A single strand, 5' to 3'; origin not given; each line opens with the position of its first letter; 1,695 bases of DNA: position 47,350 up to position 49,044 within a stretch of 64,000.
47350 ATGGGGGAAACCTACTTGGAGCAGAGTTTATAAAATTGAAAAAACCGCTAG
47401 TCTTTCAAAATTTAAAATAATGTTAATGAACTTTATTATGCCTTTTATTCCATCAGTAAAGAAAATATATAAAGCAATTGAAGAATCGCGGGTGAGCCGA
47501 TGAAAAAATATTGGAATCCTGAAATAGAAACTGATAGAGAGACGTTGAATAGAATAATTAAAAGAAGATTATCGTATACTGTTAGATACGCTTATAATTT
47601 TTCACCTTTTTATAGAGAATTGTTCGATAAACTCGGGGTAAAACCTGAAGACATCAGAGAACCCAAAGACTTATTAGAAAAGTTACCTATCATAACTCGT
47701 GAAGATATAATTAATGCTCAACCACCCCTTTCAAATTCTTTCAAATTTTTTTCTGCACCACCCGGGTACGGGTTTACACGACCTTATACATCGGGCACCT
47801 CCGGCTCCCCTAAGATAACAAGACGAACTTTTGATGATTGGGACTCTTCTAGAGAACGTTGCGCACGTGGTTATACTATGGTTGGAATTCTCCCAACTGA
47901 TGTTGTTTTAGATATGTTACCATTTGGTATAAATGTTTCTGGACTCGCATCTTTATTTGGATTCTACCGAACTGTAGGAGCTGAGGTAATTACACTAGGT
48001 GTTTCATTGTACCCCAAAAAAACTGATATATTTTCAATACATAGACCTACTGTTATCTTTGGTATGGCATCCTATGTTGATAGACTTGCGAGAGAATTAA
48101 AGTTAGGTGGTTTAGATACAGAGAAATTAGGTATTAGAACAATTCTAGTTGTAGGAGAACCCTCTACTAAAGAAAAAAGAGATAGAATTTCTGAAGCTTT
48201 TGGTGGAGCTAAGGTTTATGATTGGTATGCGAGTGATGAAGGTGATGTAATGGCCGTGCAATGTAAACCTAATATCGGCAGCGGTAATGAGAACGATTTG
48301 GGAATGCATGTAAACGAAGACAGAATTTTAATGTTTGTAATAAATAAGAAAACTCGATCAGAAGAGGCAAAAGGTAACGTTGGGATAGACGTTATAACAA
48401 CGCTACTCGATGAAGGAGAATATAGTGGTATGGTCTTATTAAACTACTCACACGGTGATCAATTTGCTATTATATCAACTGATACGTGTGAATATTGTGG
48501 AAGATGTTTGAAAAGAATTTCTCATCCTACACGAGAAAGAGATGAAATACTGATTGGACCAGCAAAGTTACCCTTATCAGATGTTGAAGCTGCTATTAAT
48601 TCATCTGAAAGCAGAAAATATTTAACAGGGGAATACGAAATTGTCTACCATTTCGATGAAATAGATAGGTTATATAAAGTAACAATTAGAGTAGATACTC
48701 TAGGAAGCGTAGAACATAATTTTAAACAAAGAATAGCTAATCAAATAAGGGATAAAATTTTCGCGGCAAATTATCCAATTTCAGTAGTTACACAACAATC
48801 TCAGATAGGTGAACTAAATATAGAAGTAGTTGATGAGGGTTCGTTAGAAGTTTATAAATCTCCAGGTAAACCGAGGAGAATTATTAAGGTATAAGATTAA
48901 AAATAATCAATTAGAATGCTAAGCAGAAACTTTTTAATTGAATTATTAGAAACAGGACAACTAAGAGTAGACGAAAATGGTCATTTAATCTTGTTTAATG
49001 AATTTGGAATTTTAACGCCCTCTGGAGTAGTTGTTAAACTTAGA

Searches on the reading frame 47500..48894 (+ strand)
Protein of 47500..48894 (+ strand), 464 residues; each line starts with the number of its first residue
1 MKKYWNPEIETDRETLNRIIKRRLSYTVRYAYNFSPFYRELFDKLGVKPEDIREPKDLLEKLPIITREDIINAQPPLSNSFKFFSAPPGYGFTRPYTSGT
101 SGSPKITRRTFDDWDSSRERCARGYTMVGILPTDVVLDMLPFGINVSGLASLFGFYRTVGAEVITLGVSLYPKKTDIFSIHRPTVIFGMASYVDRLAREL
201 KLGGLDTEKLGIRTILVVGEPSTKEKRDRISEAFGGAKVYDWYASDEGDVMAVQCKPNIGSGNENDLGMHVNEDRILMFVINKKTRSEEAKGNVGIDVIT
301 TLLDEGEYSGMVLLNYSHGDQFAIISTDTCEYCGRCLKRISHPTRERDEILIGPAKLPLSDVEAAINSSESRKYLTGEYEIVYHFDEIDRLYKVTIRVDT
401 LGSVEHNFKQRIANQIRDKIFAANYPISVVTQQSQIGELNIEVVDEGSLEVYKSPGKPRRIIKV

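Call 17: find_encoding_contigs(protein=window:47500-48894:+, flank=10000, max_places=1)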
Protein window:47500-48894:+ (464 aa): 9 contigs read that carry it; 1 place shown.
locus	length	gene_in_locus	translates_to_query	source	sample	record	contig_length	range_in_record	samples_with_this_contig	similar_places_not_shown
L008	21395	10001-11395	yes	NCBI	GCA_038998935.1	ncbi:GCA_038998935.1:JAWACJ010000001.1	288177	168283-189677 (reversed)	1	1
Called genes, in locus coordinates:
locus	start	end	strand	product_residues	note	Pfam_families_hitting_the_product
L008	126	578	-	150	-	PF26602:HVO_2718_N (weak), PF24250:HVO_2718 (weak), PF01381:HTH_3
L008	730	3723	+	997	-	PF00133:tRNA-synt_1, PF01406:tRNA-synt_1e (faint), PF09334:tRNA-synt_1g, PF08264:Anticodon_1, PF19302:DUF5915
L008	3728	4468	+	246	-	PF00117:GATase, PF07722:Peptidase_C26 (weak)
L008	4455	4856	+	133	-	PF13742:tRNA_anti_2 (weak), PF01336:tRNA_anti-codon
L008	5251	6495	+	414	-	PF01970:TctA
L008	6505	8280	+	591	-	PF01411:tRNA-synt_2c, PF07973:tRNA_SAD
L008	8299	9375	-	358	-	-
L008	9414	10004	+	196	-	PF01841:Transglut_core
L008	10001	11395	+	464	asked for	PF00501:AMP-binding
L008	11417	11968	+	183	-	PF02830:V4R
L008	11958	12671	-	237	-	PF06745:ATPase, PF13481:AAA_25 (weak)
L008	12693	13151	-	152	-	-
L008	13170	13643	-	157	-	-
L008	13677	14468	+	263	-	PF01944:SpoIIM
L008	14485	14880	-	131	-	-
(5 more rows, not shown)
